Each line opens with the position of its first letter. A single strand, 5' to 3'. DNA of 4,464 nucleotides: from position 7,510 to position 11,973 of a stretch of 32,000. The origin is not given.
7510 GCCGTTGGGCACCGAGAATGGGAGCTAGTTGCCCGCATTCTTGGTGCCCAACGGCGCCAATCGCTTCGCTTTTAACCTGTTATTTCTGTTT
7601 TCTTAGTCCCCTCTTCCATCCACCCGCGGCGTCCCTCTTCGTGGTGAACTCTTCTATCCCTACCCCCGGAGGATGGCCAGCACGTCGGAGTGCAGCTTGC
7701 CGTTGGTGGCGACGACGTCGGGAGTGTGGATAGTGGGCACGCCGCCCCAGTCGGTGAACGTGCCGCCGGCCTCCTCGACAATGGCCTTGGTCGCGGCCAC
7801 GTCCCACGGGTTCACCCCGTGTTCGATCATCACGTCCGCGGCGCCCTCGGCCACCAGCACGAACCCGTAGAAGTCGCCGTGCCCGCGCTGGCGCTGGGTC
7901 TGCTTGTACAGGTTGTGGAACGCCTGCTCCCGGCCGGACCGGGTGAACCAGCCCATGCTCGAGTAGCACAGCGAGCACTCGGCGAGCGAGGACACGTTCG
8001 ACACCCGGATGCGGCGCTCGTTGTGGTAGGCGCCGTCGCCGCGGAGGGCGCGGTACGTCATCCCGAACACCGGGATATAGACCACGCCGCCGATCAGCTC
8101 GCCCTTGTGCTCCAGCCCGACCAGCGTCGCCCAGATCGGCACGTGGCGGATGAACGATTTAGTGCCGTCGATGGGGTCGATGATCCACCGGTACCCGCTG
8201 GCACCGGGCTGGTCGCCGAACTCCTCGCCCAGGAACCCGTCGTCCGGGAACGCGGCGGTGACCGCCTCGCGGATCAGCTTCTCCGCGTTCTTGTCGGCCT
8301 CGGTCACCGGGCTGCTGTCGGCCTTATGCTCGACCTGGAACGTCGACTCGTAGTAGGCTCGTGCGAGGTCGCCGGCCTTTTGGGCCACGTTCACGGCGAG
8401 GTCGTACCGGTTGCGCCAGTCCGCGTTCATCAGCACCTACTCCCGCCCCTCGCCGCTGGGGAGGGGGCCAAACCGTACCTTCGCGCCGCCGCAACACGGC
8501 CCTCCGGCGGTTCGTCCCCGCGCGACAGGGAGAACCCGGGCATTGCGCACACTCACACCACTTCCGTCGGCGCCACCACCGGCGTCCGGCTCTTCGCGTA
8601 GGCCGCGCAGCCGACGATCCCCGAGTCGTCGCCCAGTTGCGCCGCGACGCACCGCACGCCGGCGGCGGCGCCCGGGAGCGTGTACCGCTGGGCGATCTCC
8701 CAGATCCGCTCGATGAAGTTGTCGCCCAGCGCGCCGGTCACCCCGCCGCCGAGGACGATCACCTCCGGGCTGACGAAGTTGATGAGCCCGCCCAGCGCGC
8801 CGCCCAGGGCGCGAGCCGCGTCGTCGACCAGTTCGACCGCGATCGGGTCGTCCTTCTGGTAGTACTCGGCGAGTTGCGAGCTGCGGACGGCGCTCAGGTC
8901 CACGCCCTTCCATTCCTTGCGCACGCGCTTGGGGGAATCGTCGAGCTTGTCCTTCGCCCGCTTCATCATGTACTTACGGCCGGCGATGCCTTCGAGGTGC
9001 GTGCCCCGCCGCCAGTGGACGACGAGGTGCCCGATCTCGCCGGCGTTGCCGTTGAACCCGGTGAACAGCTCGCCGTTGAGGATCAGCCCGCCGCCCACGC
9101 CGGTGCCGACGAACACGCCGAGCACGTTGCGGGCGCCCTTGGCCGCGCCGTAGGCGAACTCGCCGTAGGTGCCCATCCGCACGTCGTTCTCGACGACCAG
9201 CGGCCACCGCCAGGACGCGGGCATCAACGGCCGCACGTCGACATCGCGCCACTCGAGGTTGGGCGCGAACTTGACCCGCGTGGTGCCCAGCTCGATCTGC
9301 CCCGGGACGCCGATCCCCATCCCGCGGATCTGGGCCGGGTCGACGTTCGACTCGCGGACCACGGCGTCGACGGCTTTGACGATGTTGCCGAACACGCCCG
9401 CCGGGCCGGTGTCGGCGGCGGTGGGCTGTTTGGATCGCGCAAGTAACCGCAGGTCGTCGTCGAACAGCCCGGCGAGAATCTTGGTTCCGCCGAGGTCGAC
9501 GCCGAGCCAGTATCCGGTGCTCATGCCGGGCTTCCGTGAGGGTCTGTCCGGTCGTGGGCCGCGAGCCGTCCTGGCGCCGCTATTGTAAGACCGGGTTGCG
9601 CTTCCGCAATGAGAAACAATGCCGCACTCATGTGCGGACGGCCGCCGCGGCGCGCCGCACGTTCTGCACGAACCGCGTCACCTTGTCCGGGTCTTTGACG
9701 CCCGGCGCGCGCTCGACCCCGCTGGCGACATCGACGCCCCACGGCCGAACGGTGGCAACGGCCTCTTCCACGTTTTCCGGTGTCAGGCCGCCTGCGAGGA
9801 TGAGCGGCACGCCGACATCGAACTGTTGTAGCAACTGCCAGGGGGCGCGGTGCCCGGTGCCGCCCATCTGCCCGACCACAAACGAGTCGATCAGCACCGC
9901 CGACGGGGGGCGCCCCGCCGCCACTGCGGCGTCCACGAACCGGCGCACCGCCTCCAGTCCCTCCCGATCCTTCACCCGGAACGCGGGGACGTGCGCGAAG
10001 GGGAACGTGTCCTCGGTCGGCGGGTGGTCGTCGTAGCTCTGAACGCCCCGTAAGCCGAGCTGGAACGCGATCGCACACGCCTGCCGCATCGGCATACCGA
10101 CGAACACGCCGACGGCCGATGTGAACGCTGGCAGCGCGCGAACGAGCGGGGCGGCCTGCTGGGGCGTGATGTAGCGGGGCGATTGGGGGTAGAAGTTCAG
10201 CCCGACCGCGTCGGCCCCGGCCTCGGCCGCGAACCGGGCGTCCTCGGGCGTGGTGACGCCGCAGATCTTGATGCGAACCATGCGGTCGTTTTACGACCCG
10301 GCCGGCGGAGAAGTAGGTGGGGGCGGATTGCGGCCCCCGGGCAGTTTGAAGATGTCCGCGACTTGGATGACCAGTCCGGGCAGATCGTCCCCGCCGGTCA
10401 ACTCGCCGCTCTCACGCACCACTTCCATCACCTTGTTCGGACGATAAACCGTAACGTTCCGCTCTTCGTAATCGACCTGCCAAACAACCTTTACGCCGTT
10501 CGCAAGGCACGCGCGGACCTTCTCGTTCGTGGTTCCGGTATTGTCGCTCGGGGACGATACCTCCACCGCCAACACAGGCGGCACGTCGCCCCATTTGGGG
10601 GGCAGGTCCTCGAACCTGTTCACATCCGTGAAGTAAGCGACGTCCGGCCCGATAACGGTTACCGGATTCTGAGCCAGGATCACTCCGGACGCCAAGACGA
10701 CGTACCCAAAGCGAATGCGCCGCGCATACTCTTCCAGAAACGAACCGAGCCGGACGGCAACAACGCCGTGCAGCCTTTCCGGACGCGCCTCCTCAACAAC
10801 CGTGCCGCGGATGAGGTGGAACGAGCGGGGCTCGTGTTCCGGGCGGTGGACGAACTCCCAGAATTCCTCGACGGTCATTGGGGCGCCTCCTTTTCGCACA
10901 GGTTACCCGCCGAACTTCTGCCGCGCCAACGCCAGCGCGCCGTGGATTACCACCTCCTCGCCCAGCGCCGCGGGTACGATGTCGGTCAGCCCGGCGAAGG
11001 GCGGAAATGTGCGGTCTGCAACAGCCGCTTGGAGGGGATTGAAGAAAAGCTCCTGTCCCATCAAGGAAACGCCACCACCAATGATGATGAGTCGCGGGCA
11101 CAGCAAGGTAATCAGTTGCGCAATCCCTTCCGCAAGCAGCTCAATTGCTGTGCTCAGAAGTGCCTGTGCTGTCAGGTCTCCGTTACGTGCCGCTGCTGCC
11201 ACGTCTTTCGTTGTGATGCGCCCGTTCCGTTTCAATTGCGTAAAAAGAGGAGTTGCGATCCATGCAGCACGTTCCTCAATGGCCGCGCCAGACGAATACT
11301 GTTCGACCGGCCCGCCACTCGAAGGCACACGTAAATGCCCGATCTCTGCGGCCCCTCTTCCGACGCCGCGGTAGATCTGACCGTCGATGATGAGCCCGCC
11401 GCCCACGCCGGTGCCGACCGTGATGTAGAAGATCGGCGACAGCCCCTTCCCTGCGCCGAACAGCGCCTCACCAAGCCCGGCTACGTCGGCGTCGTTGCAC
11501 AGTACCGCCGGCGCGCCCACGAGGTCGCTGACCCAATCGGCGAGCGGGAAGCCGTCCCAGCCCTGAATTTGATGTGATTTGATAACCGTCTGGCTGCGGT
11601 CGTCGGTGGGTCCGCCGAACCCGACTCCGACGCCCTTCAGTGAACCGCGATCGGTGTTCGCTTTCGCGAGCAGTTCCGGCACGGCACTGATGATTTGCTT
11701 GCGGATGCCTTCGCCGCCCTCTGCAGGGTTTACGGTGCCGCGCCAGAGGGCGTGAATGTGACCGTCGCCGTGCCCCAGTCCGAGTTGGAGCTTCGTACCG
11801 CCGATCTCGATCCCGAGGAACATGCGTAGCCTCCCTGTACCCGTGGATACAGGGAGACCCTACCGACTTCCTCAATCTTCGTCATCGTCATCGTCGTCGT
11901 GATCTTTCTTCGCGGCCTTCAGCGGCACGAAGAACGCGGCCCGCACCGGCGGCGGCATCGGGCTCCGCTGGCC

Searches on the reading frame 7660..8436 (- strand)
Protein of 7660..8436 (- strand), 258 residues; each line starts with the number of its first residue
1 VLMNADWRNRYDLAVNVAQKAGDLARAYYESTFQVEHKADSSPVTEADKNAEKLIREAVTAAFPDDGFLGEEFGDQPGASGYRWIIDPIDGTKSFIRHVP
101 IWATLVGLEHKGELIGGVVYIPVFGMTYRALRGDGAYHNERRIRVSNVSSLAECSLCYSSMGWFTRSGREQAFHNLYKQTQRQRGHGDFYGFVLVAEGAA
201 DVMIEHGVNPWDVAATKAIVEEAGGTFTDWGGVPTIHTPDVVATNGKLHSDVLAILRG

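Call 20: search_protein_families(library=pfam, proteins=[window:7660-8436:-], max_evalue=0.01)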
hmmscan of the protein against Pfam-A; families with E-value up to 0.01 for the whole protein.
window:7660-8436:- (258 aa): 1 family
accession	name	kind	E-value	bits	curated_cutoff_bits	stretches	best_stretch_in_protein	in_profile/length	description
PF00459.30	Inositol_P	-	1.7e-58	198.7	27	1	8-254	3-264/271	Inositol monophosphatase family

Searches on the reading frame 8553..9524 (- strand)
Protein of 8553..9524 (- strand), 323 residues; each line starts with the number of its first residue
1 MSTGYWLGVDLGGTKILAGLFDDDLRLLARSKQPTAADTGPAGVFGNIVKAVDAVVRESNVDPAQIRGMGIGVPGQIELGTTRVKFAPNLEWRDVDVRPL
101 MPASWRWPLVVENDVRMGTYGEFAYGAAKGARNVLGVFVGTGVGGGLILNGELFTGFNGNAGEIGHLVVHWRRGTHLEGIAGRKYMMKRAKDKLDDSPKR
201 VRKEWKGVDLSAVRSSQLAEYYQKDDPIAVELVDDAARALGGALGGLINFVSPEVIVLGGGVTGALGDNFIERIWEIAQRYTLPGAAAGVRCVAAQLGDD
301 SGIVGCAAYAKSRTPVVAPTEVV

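Call 20: search_protein_families(library=pfam, proteins=[window:8553-9524:-], max_evalue=0.01)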
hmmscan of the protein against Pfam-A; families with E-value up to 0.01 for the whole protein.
window:8553-9524:- (323 aa): 3 families
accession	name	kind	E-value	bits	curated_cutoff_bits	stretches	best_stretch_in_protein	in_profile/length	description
PF00480.26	ROK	-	1.4e-51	176.2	22.9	1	7-312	2-293/294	ROK family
PF01869.26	BcrAD_BadFG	-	7.2e-07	29.4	31.5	1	7-75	1-71/271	BadF/BadG/BcrA/BcrD ATPase family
PF00370.27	FGGY_N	-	0.0032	17.5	28.8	1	5-72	1-76/245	FGGY family of carbohydrate kinases, N-terminal domain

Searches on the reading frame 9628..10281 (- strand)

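Call 20: search_protein_families(library=pfam, proteins=[window:9628-10281:-], max_evalue=0.01)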
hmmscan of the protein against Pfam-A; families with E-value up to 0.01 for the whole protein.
window:9628-10281:- (217 aa): 1 family
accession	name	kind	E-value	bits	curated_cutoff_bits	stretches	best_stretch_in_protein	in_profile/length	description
PF00697.28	PRAI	-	1.7e-33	116.5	22.7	1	4-207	1-193/193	N-(5'phosphoribosyl)anthranilate (PRA) isomerase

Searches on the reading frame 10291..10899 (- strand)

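Call 20: search_protein_families(library=pfam, proteins=[window:10291-10899:-], max_evalue=0.01)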
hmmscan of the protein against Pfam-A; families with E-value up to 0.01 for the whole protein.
window:10291-10899:- (202 aa): 1 family
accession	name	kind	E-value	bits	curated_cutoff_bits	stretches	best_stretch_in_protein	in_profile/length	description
PF05685.18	Uma2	-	8e-25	87.7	27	1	15-180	3-171/172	Putative restriction endonuclease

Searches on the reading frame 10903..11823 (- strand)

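Call 20: search_protein_families(library=pfam, proteins=[window:10903-11823:-], max_evalue=0.01)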
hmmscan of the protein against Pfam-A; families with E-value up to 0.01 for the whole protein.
window:10903-11823:- (306 aa): 2 families
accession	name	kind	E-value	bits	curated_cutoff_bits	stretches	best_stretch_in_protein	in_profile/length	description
PF00480.26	ROK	-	2.8e-48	165.4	22.9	1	3-302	2-293/294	ROK family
PF01869.26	BcrAD_BadFG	-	0.0058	16.6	31.5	0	3-87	1-87/271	BadF/BadG/BcrA/BcrD ATPase family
